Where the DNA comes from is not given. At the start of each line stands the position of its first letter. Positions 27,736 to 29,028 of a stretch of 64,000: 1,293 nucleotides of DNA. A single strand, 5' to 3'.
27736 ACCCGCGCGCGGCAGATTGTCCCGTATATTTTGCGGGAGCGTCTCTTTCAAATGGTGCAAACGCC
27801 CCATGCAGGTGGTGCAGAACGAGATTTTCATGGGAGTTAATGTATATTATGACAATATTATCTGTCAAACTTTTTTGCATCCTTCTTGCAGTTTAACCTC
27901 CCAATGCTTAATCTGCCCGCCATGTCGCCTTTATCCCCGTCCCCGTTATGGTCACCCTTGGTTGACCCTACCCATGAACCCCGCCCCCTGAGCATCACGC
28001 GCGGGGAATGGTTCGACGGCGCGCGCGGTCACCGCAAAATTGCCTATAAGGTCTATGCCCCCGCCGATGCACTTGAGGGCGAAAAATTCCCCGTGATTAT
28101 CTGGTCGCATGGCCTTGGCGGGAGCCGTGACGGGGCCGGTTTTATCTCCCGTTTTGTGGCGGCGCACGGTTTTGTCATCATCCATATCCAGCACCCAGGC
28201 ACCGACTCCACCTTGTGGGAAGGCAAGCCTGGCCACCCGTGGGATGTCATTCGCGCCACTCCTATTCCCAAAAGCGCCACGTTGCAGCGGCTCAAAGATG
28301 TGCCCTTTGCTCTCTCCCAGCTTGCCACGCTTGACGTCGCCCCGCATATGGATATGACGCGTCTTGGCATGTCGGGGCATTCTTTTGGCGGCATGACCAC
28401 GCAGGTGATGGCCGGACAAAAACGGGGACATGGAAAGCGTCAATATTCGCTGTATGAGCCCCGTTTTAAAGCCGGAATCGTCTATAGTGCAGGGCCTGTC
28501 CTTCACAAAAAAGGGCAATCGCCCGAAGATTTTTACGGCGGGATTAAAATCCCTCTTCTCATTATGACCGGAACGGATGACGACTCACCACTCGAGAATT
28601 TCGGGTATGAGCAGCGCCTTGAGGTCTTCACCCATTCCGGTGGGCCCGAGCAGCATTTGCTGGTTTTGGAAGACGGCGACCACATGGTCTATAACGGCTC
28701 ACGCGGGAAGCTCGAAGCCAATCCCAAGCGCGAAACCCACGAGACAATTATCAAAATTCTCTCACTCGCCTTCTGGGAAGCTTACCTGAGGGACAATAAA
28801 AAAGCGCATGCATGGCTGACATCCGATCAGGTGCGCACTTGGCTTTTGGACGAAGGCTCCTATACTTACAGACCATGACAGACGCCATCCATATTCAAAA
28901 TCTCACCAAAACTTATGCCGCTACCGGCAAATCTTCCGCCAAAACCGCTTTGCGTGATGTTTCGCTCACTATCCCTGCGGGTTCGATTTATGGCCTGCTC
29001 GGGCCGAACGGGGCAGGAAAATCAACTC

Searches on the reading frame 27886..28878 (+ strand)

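Call 108: search_protein_families(library=pfam, max_evalue=0.00001, proteins=[window:27886-28878:+])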
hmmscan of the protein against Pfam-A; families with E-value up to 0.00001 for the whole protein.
window:27886-28878:+ (330 aa): 1 family
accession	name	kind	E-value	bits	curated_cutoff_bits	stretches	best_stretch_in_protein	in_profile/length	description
PF03403.19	PAF-AH_p_II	-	6.9e-11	41.7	20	1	63-103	95-135/372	Platelet-activating factor acetylhydrolase, isoform II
